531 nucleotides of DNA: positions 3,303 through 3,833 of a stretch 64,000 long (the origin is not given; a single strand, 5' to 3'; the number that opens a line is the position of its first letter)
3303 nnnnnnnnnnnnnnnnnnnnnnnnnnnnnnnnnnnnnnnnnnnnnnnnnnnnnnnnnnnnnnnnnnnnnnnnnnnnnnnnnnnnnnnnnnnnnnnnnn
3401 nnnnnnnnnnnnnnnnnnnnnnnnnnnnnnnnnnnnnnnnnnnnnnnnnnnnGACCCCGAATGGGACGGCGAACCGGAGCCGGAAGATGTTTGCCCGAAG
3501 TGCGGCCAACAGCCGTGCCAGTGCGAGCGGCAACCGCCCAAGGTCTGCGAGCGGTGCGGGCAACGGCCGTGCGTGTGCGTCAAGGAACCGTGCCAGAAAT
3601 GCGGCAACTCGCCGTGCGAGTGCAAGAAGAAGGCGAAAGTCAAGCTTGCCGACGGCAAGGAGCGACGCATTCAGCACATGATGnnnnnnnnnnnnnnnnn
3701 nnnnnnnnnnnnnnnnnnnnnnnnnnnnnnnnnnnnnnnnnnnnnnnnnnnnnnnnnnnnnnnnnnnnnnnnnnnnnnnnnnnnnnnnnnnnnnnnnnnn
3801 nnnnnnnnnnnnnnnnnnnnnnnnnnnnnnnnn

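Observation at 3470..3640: Triple tandem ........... (zinc-ribbon-like) insertion in the HsdR C-terminal region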

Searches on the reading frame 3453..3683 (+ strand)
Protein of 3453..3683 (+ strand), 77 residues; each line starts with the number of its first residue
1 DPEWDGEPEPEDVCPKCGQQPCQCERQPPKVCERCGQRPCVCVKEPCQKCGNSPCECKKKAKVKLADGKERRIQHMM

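Call 8: search_protein_families(library=pfam, proteins=[window:3453-3683:+], max_evalue=1)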
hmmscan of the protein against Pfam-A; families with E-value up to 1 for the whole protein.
seq(77 aa): 1 family
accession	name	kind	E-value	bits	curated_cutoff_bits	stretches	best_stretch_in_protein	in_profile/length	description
PF19506.4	DUF6040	-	0.48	10.3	23.4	1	44-71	31-58/233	Family of unknown function (DUF6040)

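Call 69: predict_structure(alignment_id=A2)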
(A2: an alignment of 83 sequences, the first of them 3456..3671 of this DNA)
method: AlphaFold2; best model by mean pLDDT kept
length: 72 residues; sequences in the alignment: 83
mean_pLDDT: 70.8   pTM: 0.28
mean pLDDT of the five models: 70.8, 66.8, 61.4, 60.3, 58.3
residues with pLDDT >= 90: 0; 70-90: 45; 50-70: 24; < 50: 3
segments of 3 or more residues with pLDDT < 50: none
pLDDT, mean of each block of 10 residues (from residue 1): 64 79 74 82 78 68 54 56
secondary structure: DSSP gave nothing for this model
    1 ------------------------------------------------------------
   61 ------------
elements in order:

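Call 71: fold_search(model_id=the predicted structure, library=pdb)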
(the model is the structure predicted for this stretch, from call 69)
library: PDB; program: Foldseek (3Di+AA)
matches with E <= 10: 1; with E <= 0.001: 0
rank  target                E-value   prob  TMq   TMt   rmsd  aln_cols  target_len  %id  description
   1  4ywl_A                7.8e+00  0.01  0.11  0.04  10.6        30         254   30  Pyrococcus furiosus MCM N-terminal domain F179A point mutant pentameric ring (released 2015-09-23)

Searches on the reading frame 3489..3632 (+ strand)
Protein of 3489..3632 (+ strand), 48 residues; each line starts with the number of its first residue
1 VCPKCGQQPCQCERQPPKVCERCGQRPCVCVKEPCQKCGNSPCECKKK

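Call 42: search_protein_representatives(protein=window:3489-3632:+)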
Query: 48 residues. Proteins with E-value up to 0.001 (for the whole library): 12; up to 1e-10: 0; up to 1e-30: 0. The best 12 are listed.
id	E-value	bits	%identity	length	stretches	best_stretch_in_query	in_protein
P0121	5.3e-10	55.1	53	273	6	2-46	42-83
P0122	1.8e-07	47.2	56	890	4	2-45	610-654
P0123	3.4e-07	46.3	64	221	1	2-47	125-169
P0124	9.5e-07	44.9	53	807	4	2-45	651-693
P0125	2.9e-06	43.4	52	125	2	2-34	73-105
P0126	1.6e-05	41.0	51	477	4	1-46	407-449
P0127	2.5e-05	40.4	60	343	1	2-48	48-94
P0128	4.5e-05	39.6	59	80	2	1-48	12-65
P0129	1.1e-04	38.4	53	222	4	2-46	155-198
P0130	4.6e-04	36.4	56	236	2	18-45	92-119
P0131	8.3e-04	35.6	51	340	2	2-46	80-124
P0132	9.9e-04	35.4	48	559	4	1-46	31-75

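Call 45: search_protein_families(library=pfam, proteins=[P0121, P0122, P0124, P0126, P0128, P0129, P0132], max_evalue=0.01)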
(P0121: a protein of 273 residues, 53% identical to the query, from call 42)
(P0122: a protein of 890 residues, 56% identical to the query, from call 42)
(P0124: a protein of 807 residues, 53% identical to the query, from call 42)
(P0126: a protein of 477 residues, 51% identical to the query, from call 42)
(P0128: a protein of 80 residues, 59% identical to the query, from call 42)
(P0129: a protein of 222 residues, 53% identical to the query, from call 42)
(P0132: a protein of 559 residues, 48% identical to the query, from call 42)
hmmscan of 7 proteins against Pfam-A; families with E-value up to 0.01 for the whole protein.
P0121 (273 aa): 0 families

P0122 (890 aa): 2 families
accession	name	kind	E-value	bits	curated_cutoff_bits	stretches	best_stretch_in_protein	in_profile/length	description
PF01841.26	Transglut_core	-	2.9e-20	73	23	1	418-533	2-108/108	Transglutaminase-like superfamily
PF13559.11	DUF4129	-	0.00024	21.5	24.8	1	794-861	6-69/69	Domain of unknown function (DUF4129)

P0124 (807 aa): 1 family
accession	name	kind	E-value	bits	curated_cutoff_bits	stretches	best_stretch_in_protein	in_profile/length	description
PF12892.13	FctA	-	1.2e-15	58.8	22.1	2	458-588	4-118/120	Spy0128-like isopeptide containing domain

P0126 (477 aa): 0 families

P0128 (80 aa): 2 families
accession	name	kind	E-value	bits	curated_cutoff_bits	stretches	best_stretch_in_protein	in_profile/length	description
PF24460.1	DUF7575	-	0.0031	17.3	28.5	0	28-35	4-11/28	Domain of unknown function (DUF7575)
PF23475.1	zf-Tbcl_FmdE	-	0.0044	16.9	23.2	0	5-18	2-15/35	FmdE treble clef zinc finger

P0129 (222 aa): 1 family
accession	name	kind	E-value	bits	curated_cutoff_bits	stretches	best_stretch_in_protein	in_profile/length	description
PF14147.11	Spore_YhaL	-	0.0093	16.1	27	0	5-28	3-26/52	Sporulation protein YhaL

P0132 (559 aa): 0 families

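Call 61: search_solved_structures(query=window:3489-3632:+, max_evalue=10, show_alignments=3)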
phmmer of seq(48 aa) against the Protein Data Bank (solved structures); distinct sequences matched with E-value up to 10: 21.
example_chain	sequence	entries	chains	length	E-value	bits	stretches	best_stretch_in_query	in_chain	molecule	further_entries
4v7h_BY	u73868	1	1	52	0.11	16.4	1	17-42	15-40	60S ribosomal protein L37(A)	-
9spj_l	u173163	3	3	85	0.19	15.7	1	18-42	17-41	Ribosomal protein L37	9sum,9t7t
6tb3_AF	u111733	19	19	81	0.31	15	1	17-42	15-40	60S ribosomal protein L37-A | Large ribosomal subunit protein eL37A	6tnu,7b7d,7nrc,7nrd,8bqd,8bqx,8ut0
6i7o_AF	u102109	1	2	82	0.32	14.9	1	17-42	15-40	60S ribosomal protein L37-A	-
8c3a_AK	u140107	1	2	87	0.32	14.9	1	17-42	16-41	60S ribosomal protein L37-B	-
7pzy_AK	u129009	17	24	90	0.33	14.9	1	17-42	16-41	Ribosomal protein L37 | 60S ribosomal protein L37-B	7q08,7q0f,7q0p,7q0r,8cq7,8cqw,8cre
5ndg_O7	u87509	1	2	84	0.33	14.9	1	17-42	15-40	60S ribosomal protein L37-A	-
7uqz_j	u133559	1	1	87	0.34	14.9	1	17-42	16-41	60S ribosomal protein L37-A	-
6woo_j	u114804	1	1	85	0.34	14.9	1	17-42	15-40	eL37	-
6t4q_Lj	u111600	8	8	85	0.34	14.9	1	17-42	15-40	60S ribosomal protein L37-A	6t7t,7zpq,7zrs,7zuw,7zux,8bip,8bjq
3j6x_77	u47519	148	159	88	0.34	14.9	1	17-42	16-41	60S ribosomal protein L37 | 60S ribosomal protein L37-A | 60S ribosomal protein rpL37 (L37e)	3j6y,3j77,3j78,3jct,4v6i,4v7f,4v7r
8bn3_O7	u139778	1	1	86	0.35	14.8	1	17-42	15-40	Large ribosomal subunit protein eL37A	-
4u3m_O7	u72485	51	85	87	0.36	14.8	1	17-42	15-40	60S ribosomal protein L37-A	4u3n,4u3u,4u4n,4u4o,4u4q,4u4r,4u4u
6zj3_Ly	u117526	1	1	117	0.36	14.8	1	17-40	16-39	Ribosomal protein eL37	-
7mc1_A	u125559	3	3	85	0.39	14.7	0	17-26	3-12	Isoform 2 of Zinc finger and BTB domain-containing protein 17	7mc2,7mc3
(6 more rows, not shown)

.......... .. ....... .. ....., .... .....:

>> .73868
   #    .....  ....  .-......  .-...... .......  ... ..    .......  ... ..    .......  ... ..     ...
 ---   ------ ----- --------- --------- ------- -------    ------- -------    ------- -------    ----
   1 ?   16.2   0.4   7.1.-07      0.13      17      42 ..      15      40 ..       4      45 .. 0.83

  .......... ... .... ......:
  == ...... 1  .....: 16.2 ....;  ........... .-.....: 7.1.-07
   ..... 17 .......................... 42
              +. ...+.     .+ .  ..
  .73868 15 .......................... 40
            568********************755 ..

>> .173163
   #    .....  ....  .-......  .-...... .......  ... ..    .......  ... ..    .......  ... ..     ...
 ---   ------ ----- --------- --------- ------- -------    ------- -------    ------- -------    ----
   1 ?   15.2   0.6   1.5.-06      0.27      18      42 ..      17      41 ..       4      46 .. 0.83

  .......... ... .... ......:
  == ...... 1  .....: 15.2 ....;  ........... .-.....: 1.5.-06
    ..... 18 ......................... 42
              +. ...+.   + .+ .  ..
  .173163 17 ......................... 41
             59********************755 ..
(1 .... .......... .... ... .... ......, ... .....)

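Call 72: list_cluster_members(proteins=[P0121, P0122, P0124, P0126, P0128, P0129, P0132])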
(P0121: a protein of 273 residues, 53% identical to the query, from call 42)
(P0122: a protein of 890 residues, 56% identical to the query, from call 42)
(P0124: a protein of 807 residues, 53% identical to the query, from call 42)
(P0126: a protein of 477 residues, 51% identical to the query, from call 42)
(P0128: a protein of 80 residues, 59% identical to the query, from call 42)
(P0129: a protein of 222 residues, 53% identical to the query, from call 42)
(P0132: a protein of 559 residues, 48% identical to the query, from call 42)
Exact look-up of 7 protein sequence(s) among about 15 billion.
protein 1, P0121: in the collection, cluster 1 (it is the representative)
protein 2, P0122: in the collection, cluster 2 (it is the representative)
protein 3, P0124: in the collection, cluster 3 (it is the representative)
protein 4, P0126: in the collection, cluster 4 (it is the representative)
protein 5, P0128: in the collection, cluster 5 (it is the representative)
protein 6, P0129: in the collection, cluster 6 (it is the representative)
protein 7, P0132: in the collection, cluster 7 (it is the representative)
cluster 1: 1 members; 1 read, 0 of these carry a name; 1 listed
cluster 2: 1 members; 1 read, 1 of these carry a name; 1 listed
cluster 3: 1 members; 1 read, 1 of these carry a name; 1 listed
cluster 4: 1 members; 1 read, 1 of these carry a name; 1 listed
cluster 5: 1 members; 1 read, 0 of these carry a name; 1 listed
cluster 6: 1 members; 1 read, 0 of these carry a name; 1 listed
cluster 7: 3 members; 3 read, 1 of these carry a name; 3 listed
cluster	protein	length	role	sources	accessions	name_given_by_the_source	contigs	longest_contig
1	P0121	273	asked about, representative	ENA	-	-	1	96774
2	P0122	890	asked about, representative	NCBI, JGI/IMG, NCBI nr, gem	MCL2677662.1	MAG: hypothetical protein FWE85_01255 [Clostridiales bacterium] | hypothetical protein [Clostridiales bacterium]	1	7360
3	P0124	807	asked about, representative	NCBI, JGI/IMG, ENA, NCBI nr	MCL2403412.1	MAG: hypothetical protein FWC86_04205 [Coriobacteriia bacterium] | hypothetical protein [Coriobacteriia bacterium]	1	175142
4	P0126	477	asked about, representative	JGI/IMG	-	hypothetical protein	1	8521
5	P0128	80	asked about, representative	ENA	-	-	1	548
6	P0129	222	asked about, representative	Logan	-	-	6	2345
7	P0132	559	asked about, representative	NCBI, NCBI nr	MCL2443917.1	MAG: hypothetical protein FWD13_10720 [Treponema sp.] | hypothetical protein [Treponema sp.]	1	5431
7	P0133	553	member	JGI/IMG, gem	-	-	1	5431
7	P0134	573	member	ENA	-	-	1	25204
